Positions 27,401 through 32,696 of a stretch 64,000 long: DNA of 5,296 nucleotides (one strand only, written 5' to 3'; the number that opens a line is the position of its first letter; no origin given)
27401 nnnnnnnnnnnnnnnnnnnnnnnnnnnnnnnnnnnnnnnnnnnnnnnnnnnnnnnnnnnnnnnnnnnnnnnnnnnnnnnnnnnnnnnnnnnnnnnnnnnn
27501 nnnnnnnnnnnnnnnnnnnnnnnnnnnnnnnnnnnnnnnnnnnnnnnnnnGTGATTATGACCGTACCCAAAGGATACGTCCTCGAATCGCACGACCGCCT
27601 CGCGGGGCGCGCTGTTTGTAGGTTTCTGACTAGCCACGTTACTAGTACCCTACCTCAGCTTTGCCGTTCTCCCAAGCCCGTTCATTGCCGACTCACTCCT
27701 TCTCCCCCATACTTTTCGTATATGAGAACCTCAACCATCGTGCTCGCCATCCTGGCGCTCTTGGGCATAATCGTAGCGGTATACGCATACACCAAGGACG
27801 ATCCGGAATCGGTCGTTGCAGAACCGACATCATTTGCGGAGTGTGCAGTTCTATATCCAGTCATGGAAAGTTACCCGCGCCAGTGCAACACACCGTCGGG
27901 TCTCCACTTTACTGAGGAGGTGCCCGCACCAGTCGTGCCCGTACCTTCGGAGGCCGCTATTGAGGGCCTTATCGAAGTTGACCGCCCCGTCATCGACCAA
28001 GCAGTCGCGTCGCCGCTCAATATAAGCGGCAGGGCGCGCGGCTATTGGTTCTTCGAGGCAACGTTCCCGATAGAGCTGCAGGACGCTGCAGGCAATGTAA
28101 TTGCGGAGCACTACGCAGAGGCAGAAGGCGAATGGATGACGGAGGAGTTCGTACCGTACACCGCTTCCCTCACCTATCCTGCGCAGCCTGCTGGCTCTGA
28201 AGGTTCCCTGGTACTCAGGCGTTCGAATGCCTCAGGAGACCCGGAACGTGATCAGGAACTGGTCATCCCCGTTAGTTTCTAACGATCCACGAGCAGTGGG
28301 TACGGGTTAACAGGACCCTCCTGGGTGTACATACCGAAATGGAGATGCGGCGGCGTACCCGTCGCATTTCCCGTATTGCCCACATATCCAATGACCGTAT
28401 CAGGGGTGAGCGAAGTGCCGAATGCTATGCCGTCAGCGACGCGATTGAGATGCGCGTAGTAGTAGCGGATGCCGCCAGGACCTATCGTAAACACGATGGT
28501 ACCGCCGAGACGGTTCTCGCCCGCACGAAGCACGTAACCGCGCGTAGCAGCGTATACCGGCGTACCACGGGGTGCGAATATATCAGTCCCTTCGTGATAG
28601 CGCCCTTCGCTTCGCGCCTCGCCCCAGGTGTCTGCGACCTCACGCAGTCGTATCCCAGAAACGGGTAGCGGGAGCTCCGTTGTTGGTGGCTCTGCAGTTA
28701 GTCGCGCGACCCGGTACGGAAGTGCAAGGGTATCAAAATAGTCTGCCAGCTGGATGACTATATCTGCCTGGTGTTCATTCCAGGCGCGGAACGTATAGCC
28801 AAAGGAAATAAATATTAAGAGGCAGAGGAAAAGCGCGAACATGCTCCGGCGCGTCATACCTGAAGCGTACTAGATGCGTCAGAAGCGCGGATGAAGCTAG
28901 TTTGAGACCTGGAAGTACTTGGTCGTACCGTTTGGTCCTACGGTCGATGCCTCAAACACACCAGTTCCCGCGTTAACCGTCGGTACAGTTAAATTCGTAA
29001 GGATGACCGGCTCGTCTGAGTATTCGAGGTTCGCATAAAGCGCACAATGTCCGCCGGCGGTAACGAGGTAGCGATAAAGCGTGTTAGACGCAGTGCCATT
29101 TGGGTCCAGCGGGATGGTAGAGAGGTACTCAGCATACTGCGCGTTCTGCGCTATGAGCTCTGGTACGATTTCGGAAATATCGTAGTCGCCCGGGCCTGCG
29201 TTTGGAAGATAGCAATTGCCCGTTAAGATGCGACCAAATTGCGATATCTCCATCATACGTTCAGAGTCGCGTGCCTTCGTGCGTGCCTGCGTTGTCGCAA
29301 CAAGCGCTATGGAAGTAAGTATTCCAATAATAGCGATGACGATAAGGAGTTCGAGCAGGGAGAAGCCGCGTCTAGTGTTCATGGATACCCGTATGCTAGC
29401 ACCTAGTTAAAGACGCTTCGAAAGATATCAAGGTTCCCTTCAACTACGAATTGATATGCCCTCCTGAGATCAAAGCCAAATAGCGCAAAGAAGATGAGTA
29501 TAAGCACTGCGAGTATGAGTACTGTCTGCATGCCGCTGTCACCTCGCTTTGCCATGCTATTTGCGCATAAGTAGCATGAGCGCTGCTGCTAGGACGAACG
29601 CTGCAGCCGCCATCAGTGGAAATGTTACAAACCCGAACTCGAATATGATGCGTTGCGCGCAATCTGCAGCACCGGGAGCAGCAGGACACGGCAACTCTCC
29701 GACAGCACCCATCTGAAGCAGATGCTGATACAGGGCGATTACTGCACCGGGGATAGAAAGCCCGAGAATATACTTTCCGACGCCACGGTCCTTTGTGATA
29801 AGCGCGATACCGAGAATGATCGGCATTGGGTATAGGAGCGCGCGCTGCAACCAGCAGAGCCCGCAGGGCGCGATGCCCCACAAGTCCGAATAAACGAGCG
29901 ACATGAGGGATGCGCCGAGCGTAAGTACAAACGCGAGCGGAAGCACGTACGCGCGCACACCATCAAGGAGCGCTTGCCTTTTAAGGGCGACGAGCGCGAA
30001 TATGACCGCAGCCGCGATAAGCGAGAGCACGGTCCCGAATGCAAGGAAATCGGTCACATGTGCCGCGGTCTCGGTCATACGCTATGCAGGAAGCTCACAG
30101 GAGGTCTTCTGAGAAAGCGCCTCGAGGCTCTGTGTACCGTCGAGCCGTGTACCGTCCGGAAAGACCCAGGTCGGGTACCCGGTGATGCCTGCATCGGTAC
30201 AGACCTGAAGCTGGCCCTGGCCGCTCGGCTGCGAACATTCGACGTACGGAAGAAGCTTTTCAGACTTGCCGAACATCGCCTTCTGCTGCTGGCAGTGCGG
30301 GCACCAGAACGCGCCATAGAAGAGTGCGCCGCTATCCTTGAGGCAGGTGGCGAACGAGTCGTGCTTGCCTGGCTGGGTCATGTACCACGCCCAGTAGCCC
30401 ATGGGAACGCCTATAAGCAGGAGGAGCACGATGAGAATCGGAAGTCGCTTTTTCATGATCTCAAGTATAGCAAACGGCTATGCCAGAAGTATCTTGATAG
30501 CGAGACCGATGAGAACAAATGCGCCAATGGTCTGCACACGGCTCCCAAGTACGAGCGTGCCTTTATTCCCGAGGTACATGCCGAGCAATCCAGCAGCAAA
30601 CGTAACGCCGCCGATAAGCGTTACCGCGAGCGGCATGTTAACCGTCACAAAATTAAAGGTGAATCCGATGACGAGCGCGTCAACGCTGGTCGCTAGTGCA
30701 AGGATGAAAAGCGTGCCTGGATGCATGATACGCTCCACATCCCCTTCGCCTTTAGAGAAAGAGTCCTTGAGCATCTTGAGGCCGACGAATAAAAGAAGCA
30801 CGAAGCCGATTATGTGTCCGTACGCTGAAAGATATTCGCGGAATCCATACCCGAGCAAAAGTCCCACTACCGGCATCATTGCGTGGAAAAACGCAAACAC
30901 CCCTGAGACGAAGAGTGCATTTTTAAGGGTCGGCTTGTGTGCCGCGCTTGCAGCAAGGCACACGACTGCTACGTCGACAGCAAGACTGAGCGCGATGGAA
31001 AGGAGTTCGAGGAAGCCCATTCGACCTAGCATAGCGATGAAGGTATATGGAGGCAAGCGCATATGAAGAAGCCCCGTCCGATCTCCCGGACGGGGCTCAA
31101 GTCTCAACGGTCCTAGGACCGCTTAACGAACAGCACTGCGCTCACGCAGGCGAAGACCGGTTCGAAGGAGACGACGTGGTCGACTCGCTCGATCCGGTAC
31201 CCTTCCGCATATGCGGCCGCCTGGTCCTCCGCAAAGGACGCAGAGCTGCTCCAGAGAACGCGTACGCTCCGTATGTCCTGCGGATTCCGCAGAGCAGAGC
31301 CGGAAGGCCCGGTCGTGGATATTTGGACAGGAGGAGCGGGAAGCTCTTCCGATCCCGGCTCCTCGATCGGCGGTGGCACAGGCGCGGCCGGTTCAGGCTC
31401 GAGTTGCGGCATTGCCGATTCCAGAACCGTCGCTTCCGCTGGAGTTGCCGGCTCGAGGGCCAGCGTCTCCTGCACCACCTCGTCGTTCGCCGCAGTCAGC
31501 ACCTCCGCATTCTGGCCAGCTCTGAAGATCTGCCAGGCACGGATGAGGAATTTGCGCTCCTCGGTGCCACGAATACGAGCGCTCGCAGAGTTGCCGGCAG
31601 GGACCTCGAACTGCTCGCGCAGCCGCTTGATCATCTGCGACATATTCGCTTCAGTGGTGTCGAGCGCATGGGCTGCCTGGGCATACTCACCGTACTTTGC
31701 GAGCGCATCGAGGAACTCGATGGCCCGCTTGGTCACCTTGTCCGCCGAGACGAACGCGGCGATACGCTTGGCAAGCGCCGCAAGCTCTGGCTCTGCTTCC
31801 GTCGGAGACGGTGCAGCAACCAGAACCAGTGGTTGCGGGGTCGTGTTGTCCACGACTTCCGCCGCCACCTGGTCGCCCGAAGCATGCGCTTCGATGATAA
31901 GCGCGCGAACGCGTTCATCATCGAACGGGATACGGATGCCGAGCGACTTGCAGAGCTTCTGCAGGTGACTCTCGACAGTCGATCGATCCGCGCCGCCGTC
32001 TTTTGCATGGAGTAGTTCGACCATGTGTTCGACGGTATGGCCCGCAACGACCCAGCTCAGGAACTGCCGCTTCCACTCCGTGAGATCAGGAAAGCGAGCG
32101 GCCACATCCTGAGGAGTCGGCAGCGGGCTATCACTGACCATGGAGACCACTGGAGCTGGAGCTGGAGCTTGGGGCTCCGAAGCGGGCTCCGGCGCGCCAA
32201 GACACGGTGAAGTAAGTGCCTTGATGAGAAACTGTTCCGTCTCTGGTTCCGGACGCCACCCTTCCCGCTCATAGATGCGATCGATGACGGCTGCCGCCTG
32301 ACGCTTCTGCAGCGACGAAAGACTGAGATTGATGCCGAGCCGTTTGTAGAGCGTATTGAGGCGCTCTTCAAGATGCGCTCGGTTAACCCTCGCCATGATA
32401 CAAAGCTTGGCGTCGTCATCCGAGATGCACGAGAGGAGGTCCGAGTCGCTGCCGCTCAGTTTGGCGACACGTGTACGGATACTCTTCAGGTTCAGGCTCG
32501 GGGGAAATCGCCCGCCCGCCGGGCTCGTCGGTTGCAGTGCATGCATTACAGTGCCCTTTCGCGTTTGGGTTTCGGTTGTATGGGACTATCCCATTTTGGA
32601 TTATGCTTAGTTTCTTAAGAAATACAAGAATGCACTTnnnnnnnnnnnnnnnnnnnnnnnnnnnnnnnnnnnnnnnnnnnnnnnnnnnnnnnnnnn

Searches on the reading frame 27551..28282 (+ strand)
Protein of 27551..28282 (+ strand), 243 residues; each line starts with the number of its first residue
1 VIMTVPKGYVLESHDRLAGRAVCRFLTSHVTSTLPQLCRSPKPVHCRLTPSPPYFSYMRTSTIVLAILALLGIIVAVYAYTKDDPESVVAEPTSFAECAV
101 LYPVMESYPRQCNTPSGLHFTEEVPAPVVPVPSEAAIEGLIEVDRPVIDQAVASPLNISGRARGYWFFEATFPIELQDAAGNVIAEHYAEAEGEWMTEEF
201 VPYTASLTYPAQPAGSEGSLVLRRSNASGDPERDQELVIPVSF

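Call 65: search_protein_families(library=pfam, proteins=[window:27551-28282:+], max_evalue=0.001)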
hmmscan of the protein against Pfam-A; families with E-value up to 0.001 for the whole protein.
window:27551-28282:+ (243 aa): 1 family
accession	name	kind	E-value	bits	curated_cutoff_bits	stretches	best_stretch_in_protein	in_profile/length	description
PF10648.15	Gmad2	-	6.4e-16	58.9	25.7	1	141-227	2-82/86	Immunoglobulin-like domain of bacterial spore germination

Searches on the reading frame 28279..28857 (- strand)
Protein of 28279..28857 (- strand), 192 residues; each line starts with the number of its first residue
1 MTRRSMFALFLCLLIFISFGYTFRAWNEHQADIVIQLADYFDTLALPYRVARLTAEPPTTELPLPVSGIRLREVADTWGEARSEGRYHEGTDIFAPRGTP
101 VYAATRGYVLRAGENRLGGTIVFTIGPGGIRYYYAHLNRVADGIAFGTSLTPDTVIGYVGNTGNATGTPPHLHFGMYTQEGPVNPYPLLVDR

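Call 11: search_protein_families(library=pfam, proteins=[window:28279-28857:-], max_evalue=0.001)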
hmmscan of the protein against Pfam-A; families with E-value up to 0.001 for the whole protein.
window:28279-28857:- (192 aa): 1 family
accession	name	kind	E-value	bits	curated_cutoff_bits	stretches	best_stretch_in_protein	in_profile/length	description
PF01551.29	Peptidase_M23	-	1.1e-22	80.5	28.7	1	87-185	2-96/96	Peptidase family M23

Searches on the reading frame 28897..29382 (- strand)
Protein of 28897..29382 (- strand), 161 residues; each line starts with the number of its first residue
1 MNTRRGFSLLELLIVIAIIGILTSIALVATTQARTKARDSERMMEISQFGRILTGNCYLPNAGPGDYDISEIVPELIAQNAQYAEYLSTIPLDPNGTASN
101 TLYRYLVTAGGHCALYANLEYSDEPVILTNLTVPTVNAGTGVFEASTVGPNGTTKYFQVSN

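Call 11: search_protein_families(library=pfam, proteins=[window:28897-29382:-], max_evalue=0.001)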
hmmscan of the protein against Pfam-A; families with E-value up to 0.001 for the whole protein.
window:28897-29382:- (161 aa): 1 family
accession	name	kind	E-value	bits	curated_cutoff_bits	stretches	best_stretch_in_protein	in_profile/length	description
PF07963.17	N_methyl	-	1.7e-08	34.1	21.2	1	1-27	1-27/27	Prokaryotic N-terminal methylation motif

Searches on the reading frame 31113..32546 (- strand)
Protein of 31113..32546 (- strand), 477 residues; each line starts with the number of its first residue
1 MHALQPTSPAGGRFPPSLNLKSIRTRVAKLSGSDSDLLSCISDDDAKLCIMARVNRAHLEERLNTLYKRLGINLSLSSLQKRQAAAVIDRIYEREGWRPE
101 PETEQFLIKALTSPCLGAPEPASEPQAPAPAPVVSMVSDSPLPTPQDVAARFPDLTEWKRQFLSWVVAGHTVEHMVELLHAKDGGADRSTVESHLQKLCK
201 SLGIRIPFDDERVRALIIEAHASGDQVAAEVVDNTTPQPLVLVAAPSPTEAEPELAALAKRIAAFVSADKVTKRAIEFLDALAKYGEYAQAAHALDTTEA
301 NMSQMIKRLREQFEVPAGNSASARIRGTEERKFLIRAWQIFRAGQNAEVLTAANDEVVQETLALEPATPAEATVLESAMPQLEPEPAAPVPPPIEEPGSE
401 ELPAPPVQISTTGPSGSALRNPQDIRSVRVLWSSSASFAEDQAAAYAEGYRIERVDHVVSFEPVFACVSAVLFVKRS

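Call 11: search_protein_families(library=pfam, proteins=[window:31113-32546:-], max_evalue=0.001)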
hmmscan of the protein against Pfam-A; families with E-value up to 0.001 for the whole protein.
window:31113-32546:- (477 aa): 1 family
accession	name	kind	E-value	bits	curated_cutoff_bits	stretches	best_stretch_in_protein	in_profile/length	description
PF00126.33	HTH_1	-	2.7e-07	30.9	26.6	1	274-316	2-44/60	Bacterial regulatory helix-turn-helix protein, lysR family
